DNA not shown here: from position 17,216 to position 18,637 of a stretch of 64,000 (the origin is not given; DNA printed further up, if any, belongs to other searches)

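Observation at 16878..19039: Periplasmic PheC-like binding-protein–chorismate mutase fusion inside a NUDIX / fusion / CBS / nadE gene run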

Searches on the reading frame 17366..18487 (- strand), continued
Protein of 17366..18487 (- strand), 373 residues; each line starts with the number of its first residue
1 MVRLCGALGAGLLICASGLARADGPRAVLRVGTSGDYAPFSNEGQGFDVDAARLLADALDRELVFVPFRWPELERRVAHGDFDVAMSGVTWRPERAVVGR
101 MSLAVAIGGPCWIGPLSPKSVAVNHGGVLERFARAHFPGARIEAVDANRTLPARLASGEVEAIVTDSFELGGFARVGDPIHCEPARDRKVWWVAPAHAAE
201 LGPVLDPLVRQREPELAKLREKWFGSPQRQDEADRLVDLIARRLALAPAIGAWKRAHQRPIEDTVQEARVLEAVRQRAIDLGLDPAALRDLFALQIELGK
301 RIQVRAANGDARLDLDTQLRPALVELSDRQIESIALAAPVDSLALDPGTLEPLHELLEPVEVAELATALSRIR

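Call 29: search_protein_representatives(protein=window:17366-18487:-)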
Query: 373 residues. Proteins with E-value up to 0.001 (for the whole library): 1347; up to 1e-10: 475; up to 1e-30: 113. The best 150 are listed.
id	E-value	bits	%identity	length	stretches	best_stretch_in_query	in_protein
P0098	2.6e-98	346.0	53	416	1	14-373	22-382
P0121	1.8e-95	336.6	54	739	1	21-342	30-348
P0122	5.7e-93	328.4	54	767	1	8-370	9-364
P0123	2.0e-90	320.0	50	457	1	12-369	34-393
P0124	1.1e-89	317.6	50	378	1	22-360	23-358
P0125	4.5e-89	315.6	52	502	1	6-369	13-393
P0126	1.4e-88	314.0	52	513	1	11-373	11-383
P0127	2.7e-88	313.0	48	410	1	11-373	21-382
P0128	5.7e-86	305.3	74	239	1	12-199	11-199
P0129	9.6e-85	301.3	48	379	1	8-344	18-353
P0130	1.1e-83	297.8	52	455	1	10-359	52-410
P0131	1.6e-78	280.9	48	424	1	29-357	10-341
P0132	2.8e-78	280.0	51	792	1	20-371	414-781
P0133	3.3e-78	279.8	53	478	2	21-175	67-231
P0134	8.1e-77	275.2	46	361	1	28-369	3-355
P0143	2.1e-68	247.5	38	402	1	17-369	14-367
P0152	4.5e-50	187.2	47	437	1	18-355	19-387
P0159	4.9e-45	170.7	46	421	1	12-307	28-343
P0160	2.2e-44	168.5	45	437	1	25-335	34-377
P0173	4.0e-40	154.5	40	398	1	17-339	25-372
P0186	7.2e-37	143.8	46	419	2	24-170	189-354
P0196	1.4e-35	139.6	44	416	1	20-331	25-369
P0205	2.5e-34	135.4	39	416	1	6-372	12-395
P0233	1.1e-30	123.5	39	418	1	15-329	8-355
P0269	7.6e-28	114.1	41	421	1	13-339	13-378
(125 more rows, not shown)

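Call 38: find_related_loci(query=A2, collection=genome_contigs, flank=6000)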
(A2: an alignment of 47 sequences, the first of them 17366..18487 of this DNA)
Query A2 (373 aa) in genome_contigs; peptide patterns used: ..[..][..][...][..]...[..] (x = any residue, [..] = any of these).
599 stretches matched a pattern (row limit reached: there are more); 543 encode a relative of the query (tblastn E <= 1e-3); the best 80 are kept; 80 distinct loci.
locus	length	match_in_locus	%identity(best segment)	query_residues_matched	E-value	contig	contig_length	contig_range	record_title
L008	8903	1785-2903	86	1-373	0e+0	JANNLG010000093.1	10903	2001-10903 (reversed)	MAG: Deltaproteobacteria bacterium isolate SOY_38_metabat_195 SOY_38_k141_1191907, whole genome shotgun sequence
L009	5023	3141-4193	74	23-373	5e-164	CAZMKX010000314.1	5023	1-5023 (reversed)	MAG TPA_asm: uncultured Myxococcales bacterium isolate SRP173033_co1_140 genome assembly, contig: NODE_47253_length_5023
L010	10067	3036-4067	62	29-372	1e-123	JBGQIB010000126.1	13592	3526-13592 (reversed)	MAG: bacterium isolate OBJ2_061818_070_59 k141_600471_length_13592_cov_10.5070, whole genome shotgun sequence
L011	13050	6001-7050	59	15-372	2e-123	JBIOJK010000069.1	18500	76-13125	MAG: Myxococcota bacterium isolate GcL4-1 k141_2322712_length_18500_cov_18.8606, whole genome shotgun sequence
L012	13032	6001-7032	61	29-373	2e-120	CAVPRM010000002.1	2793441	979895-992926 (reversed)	MAG: uncultured delta proteobacterium isolate MFD10007.bin.2.43 genome assembly, contig: contig_21206, whole genome shot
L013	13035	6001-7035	57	29-373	6e-114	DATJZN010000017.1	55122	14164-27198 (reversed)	MAG TPA_asm: Myxococcota bacterium isolate SMAG_U15179 k141_4094309, whole genome shotgun sequence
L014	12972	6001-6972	58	5-330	2e-113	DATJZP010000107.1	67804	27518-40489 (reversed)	MAG TPA_asm: Myxococcota bacterium isolate SMAG_U15181 k141_4384058, whole genome shotgun sequence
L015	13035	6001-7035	55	28-373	5e-108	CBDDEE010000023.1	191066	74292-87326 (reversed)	MAG: Myxococcota bacterium isolate 73384339-dcb6-4e61-b93f-9f18697b7e07 genome assembly, contig: contig_23, whole genome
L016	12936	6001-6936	54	28-340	8e-97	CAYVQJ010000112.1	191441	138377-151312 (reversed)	MAG TPA_asm: uncultured Myxococcales bacterium isolate binchicken_co165_377 genome assembly, contig: k141_856102, whole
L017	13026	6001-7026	49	27-370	8e-94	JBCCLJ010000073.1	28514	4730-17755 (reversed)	MAG: Acidobacteriota bacterium isolate P01_C01_bin.24 k141_2557026_length_28514_cov_92.3378, whole genome shotgun sequen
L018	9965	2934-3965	48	28-369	2e-91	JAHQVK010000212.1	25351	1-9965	MAG: Myxococcales bacterium isolate MAG.019 Posi_019-P56329, whole genome shotgun sequence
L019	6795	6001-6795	58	28-292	8e-91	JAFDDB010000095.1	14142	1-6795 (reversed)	MAG: Deltaproteobacteria bacterium isolate Meg19_02_Bin_157 Meg19_02_Bin_157_scaffold_3836, whole genome shotgun sequenc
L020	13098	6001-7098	48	26-372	1e-90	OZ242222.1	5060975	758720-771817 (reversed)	MAG: Candidatus Multivorans sp. isolate 294fb325-5f7d-45f9-a7ea-d7aadbeafeef genome assembly, chromosome: 1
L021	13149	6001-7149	49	26-372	3e-90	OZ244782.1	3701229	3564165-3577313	MAG: Candidatus Multivoraceae bacterium isolate 3e40288b-8b50-4129-bb98-006f71277a78 genome assembly, chromosome: 1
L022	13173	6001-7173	47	4-369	5e-90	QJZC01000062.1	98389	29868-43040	MAG: Proteobacteria bacterium isolate SZUA-336 scaffold_112, whole genome shotgun sequence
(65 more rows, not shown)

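Call 39: predict_structure(alignment_id=A1)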
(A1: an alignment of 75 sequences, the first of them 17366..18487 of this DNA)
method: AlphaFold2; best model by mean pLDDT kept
length: 373 residues; sequences in the alignment: 75
mean_pLDDT: 93.5   pTM: 0.88
mean pLDDT of the five models: 93.5, 93.0, 92.7, 92.6, 92.0
residues with pLDDT >= 90: 320; 70-90: 38; 50-70: 15; < 50: 0
segments of 3 or more residues with pLDDT < 50: none
pLDDT, mean of each block of 10 residues (from residue 1): 68 68 83 92 95 98 95 94 96 94 96 98 92 96 93 97 95 94 93 97 96 97 91 97 97 96 97 98 97 99 85 96 97 96 94 96 98 89
secondary structure, 60 per line:
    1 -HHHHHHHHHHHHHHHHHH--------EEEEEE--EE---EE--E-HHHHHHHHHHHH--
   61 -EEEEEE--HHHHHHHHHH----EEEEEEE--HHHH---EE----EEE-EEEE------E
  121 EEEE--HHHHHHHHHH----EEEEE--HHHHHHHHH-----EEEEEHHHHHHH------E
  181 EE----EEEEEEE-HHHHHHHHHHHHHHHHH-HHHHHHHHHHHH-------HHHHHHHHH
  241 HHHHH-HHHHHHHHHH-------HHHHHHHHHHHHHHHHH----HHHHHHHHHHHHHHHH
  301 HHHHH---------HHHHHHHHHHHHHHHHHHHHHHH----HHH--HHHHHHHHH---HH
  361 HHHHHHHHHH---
elements in order: H2-19 E28-33 H47-58 E62-67 H70-79 E84-90 H93-96 E106-108 E110-113 E120-124 H127-136 E141-145 H148-156 E162-166 H167-173 E180-182 E187-193 H195-211 H213-224 H232-245 H247-256 H264-280 H285-305 H315-337 H347-355 H359-370

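Call 42: fold_search(model_id=the predicted structure, library=pdb)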
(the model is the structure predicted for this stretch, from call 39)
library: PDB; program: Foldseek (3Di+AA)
matches with E <= 10: 1763; with E <= 0.001: 1163
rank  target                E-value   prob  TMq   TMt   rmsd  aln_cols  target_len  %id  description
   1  8cq6_C                3.1e-22  1.00  0.47  0.45  23.4       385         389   29  Bifunctional cyclohexadienyl dehydratase/chorismate mutase from Duganella sacchari (released 2023-08-30)
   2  8cq6_B                3.8e-22  1.00  0.47  0.46  23.3       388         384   28  Bifunctional cyclohexadienyl dehydratase/chorismate mutase from Duganella sacchari (released 2023-08-30)
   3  8pnh                  4.8e-22  1.00  0.47  0.45  23.2       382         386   28  Chorismate mutase (released 2024-07-10)
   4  8cq4                  5.4e-22  1.00  0.46  0.44  23.1       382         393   27  Bifunctional cyclohexadienyl dehydratase/chorismate mutase from Janthinobacterium sp. HH01 (released 2023-08-30)
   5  8cq6_A                5.7e-22  1.00  0.46  0.45  23.0       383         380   29  Bifunctional cyclohexadienyl dehydratase/chorismate mutase from Duganella sacchari (released 2023-08-30)
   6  5jos                  7.0e-15  1.00  0.36  0.53   6.4       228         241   31  Crystal structure of an ancestral cyclohexadienyl dehydratase, AncCDT-3(P188L). (released 2017-05-03)
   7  5t0w_B                3.4e-14  1.00  0.48  0.76   2.9       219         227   28  Crystal structure of the ancestral amino acid-binding protein AncCDT-1, a precursor of cyclohexadienyl dehydratase (released 2017-09-06)
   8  5t0w_D                4.0e-14  1.00  0.47  0.75   3.0       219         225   28  Crystal structure of the ancestral amino acid-binding protein AncCDT-1, a precursor of cyclohexadienyl dehydratase (released 2017-09-06)
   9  5t0w_A                4.5e-14  1.00  0.47  0.73   3.3       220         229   30  Crystal structure of the ancestral amino acid-binding protein AncCDT-1, a precursor of cyclohexadienyl dehydratase (released 2017-09-06)
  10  6bqe_A                1.3e-13  1.00  0.45  0.68   5.0       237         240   29  Low-resolution structure of cyclohexadienyl dehydratase from Pseudomonas aeruginosa in space group P4322. (released 2017-12-13)
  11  3kbr                  2.8e-13  1.00  0.47  0.73   3.2       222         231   31  The crystal structure of cyclohexadienyl dehydratase precursor from Pseudomonas aeruginosa PA01 (released 2009-11-10)
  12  3k4u_E                5.1e-13  1.00  0.48  0.74   3.6       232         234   22  CRYSTAL STRUCTURE OF putative binding component of ABC transporter from Wolinella succinogenes DSM 1740 complexed with (released 2009-11-03)
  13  5hpq                  6.4e-13  1.00  0.47  0.70   4.7       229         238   29  Crystal structure of cyclohexadienyl dehydratase from Pseudomonas aeruginosa bound to acetate (released 2017-01-25)
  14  9d5w_A                9.0e-13  1.00  0.44  0.68   3.9       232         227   24  Crystal Structure of the Substrate Binding Domain Protein of the ABC Transporter PBP2_YxeM from Vibrio cholerae (released 2024-08-28)
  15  9e2b_E                9.6e-13  1.00  0.46  0.66   3.5       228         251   22  Structure of a solute binding protein from Desulfonauticus sp. bound to L-tryptophan (released 2024-11-06)
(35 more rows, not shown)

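Call 49: search_protein_families(library=ncbifam, proteins=[L002:3002-4639:+], max_evalue=1e-10)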
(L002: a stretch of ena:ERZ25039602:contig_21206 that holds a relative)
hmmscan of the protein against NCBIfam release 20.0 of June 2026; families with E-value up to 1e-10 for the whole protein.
L002:3002-4639:+ (545 aa): 50 families (the best 25 are shown)
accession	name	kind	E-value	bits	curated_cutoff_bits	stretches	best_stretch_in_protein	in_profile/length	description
TIGR03394.1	indol_phenyl_DC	equivalog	6.4e-119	398.2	554.5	1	6-540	5-534/535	indolepyruvate/phenylpyruvate decarboxylase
NF005712.0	PRK07524.1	subfamily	1.2e-59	202.2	500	1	3-524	5-527/536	5-guanidino-2-oxopentanoate decarboxylase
TIGR03393.1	indolpyr_decarb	equivalog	1.3e-59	202.3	946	1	4-536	4-536/539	indolepyruvate decarboxylase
NF004710.0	PRK06048.1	equivalog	2.5e-49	168.2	976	2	7-308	14-306/561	acetolactate synthase large subunit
NF005713.0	PRK07525.1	subfamily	2.7e-49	168.1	620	2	5-285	10-276/592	sulfoacetaldehyde acetyltransferase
TIGR00118.1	acolac_lg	equivalog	5.8e-49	167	538.35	2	4-307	4-298/557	biosynthetic-type acetolactate synthase large subunit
NF005860.0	PRK07789.1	equivalog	2.3e-48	164.9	881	1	6-470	39-511/615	acetolactate synthase large subunit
NF006052.0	PRK08199.1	subfamily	8.8e-48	162.9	539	2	4-289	11-284/559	thiamine pyrophosphate protein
NF058623.1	HdaclCoAlyACT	equivalog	1.8e-46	158.9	600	2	5-292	14-285/575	2-hydroxyacyl-CoA lyase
NF006187.0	PRK08322.1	equivalog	7.2e-46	156.7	509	2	5-285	6-273/548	acetolactate synthase large subunit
NF006122.0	PRK08266.1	subfamily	1.5e-44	152.4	571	2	4-289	7-277/543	hypothetical protein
TIGR03457.1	sulphoacet_xsc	equivalog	6.6e-44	150.2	676.4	1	5-285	6-272/579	sulfoacetaldehyde acetyltransferase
NF005228.0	PRK06725.1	equivalog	2.3e-41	141.7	991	1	5-305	20-311/571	acetolactate synthase large subunit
NF004516.0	PRK05858.1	equivalog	6.1e-41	140.6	587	1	4-531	14-540/548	acetolactate synthase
NF005651.0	PRK07418.1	subfamily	7.3e-41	140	942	1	7-525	25-558/617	acetolactate synthase large subunit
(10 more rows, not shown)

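Call 50: list_cluster_members(proteins=[P0152, P0159, P0160, P0173, P0196, P0205, P0233, P0269, P0186, P0143])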
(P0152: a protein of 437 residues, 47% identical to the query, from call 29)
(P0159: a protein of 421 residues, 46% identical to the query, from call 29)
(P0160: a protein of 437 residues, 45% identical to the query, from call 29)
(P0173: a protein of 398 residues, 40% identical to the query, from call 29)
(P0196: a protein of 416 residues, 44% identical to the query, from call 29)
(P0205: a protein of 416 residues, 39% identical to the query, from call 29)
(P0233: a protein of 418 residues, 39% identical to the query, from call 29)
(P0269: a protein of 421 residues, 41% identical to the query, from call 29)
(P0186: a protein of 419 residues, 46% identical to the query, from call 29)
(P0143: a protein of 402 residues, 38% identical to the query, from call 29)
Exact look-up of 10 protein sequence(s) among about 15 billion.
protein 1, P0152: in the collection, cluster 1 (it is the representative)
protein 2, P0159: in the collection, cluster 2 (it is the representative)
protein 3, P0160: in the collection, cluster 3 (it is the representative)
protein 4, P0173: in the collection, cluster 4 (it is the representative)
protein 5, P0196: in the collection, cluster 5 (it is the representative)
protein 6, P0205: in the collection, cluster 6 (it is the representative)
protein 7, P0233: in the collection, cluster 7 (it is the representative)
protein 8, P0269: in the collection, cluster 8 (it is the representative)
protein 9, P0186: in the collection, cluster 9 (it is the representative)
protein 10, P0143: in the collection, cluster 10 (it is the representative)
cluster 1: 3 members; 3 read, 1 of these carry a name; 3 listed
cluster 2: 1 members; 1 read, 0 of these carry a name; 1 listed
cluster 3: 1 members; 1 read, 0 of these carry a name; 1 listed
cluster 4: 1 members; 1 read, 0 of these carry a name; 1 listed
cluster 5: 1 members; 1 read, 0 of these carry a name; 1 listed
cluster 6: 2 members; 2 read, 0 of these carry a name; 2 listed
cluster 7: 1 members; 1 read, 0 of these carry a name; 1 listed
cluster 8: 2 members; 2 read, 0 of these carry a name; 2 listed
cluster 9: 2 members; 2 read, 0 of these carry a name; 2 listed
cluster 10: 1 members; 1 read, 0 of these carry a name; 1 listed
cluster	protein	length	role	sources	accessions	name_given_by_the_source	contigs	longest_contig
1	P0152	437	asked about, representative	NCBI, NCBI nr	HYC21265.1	MAG TPA: transporter substrate-binding domain-containing protein [Candidatus ... | transporter substrate-binding domain-containing protein [Candidatus Bathyarchaeia ...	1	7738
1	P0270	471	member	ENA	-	-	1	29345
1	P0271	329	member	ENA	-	-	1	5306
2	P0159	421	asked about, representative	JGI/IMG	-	-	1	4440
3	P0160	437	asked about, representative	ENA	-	-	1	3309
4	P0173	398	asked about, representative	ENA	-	-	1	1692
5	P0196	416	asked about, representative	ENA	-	-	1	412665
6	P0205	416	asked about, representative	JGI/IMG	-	-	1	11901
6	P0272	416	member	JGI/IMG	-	-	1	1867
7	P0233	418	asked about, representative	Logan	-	-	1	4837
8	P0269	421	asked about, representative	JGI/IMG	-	-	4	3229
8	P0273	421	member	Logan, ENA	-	-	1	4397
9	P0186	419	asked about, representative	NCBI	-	-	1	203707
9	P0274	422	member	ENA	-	-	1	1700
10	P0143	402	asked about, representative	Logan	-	-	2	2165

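Call 71: find_homologous_proteins(query=P0196, max_evalue=1e-20)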
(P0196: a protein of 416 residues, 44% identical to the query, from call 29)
Query P0196 (416 aa): 1055 proteins with E <= 1e-20 among 8000 candidates; the best 120 are listed.
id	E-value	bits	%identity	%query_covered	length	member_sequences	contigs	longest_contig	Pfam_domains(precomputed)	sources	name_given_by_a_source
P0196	2.2e-263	892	100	100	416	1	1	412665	PF00497.26,PF01817.27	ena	-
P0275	1.4e-166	573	71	99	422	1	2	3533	PF00497.26,PF01817.27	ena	-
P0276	2.1e-154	533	66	99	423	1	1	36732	PF00497.26,PF01817.27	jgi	jgi:cyclohexadienyl dehydratase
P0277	1.9e-138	480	63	94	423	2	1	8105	PF00497.26,PF01817.27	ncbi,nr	ncbi:MAG: transporter substrate-binding domain-containing protein [Myxococcales bacterium]|nr:transp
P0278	2.4e-131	457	64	86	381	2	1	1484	PF00497.26,PF01817.27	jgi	jgi:cyclohexadienyl dehydratase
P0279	4.1e-124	433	62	87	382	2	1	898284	PF00497.26,PF01817.27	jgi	-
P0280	7.1e-102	360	54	91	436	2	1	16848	PF00497.26,PF01817.27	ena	-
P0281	4.8e-101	357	58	90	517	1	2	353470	PF00497.26,PF01817.27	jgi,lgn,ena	-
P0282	6.4e-101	357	57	82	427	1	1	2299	PF00497.26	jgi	jgi:cyclohexadienyl dehydratase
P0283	3.4e-100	354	59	84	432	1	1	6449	PF00497.26,PF01817.27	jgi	jgi:cyclohexadienyl dehydratase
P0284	6.1e-100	353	54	90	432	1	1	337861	PF00497.26,PF01817.27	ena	-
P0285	1.9e-99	352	56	89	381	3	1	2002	PF00497.26,PF01817.27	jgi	-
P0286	1.9e-99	352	55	91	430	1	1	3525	PF00497.26,PF01817.27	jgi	jgi:cyclohexadienyl dehydratase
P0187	2.1e-99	352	53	95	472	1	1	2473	PF00497.26,PF01817.27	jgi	-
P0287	8.2e-99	350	56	91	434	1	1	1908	PF00497.26,PF01817.27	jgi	-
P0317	1.8e-91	325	51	92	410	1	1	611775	PF00497.26,PF01817.27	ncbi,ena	-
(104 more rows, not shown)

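Call 73: find_encoding_contigs(protein=P0279, flank=5000, max_places=1)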
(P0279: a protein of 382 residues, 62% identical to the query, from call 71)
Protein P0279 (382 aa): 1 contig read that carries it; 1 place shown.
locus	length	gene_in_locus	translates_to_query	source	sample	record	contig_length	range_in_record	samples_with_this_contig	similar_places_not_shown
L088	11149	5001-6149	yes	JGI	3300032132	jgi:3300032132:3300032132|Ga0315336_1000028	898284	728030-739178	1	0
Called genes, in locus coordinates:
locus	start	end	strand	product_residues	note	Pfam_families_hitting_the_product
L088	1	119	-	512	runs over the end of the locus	PF07044:DUF1329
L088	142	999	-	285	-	PF00296:Bac_luciferase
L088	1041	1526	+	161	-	PF01575:MaoC_dehydratas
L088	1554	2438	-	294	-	PF12146:Hydrolase_4, PF00561:Abhydrolase_1, PF12697:Abhydrolase_6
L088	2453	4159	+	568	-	PF00795:CN_hydrolase, PF02540:NAD_synthase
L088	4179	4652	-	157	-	PF00313:CSD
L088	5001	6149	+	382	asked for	PF00497:SBP_bac_3, PF01817:CM_2 (weak)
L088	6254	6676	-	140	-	-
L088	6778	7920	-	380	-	PF02515:CoA_transf_3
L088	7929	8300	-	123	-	-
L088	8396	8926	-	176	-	PF03773:ArsP_1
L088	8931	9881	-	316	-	PF10343:Q_salvage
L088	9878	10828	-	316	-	PF00781:DAGK_cat, PF19279:YegS_C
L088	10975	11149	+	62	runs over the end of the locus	-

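Call 74: find_encoding_contigs(protein=P0317, flank=5000, max_places=1)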
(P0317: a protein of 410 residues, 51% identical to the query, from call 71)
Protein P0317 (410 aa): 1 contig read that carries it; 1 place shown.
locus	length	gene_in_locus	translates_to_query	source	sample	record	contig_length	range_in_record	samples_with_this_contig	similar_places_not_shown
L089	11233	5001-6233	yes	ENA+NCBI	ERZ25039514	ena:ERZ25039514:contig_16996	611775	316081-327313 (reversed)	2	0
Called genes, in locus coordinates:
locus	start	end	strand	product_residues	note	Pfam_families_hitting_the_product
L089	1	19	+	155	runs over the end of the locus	PF01575:MaoC_dehydratas, PF13452:FAS1_DH_region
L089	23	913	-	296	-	PF02811:PHP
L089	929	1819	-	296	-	PF00561:Abhydrolase_1, PF12146:Hydrolase_4, PF12697:Abhydrolase_6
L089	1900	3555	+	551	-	PF00795:CN_hydrolase, PF02540:NAD_synthase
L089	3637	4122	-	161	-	PF00313:CSD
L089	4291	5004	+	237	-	PF00702:Hydrolase, PF13419:HAD_2, PF13242:Hydrolase_like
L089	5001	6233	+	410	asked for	PF00497:SBP_bac_3, PF01817:CM_2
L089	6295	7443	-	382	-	PF02515:CoA_transf_3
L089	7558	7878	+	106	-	-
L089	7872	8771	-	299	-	PF10343:Q_salvage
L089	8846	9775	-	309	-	PF00781:DAGK_cat, PF19279:YegS_C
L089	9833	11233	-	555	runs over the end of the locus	PF01266:DAO, PF16901:DAO_C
